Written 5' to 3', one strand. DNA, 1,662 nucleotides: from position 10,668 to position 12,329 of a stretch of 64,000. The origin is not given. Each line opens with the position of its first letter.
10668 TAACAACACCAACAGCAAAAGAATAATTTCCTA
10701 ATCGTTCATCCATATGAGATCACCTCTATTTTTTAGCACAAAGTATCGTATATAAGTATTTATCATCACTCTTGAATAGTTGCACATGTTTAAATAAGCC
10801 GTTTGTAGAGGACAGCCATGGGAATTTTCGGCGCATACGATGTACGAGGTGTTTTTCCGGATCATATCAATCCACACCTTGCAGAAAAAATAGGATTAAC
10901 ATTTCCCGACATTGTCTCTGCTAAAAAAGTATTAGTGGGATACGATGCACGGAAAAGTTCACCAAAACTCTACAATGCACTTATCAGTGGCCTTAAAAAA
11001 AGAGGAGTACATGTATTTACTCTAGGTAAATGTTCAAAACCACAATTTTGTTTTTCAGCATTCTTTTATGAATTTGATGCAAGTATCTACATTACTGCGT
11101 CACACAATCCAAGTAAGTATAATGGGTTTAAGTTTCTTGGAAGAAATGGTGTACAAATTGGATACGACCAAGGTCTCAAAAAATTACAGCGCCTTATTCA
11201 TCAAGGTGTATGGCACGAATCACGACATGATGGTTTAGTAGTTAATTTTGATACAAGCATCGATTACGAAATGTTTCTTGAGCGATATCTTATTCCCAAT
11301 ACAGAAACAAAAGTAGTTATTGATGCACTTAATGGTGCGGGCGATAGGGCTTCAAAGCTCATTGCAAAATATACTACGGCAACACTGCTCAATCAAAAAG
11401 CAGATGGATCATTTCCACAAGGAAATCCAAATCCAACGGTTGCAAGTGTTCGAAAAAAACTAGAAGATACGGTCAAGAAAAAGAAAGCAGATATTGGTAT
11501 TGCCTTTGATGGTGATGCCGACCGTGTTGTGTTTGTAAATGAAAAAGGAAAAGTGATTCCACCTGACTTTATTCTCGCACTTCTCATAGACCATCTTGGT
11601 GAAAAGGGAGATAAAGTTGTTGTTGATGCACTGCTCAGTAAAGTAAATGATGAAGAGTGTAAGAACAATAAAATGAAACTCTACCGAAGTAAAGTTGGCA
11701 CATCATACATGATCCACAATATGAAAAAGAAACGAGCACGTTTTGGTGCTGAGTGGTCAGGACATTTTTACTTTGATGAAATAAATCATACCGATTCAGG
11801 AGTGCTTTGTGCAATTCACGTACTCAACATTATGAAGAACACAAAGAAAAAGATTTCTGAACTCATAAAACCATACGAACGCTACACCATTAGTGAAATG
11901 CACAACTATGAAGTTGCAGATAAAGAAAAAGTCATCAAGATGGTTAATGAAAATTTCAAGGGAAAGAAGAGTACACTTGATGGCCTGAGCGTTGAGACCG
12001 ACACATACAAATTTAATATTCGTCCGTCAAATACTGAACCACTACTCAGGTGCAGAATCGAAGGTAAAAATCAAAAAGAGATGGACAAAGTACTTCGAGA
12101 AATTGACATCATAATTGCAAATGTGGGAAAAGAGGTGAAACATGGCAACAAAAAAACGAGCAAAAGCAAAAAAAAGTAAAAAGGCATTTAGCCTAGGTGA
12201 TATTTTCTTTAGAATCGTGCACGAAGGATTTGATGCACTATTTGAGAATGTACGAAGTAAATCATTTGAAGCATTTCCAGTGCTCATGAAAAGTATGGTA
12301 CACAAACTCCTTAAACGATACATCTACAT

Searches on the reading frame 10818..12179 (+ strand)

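Call 7: search_protein_families(library=pfam, proteins=[window:10818-12179:+], max_evalue=0.00001)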
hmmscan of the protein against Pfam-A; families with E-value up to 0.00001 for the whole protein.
window:10818-12179:+ (453 aa): 4 families
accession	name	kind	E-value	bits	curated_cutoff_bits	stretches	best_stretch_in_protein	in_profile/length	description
PF02878.22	PGM_PMM_I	-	2.9e-31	108.5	22.5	1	3-128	3-132/138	Phosphoglucomutase/phosphomannomutase, alpha/beta/alpha domain I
PF02880.22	PGM_PMM_III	-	1.4e-22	80.5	20.7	1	249-356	2-115/115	Phosphoglucomutase/phosphomannomutase, alpha/beta/alpha domain III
PF02879.22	PGM_PMM_II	-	3.1e-19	69.9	29.3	1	160-244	17-103/103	Phosphoglucomutase/phosphomannomutase, alpha/beta/alpha domain II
PF00408.26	PGM_PMM_IV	-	4.7e-10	39.8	23.1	1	363-430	3-66/68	Phosphoglucomutase/phosphomannomutase, C-terminal domain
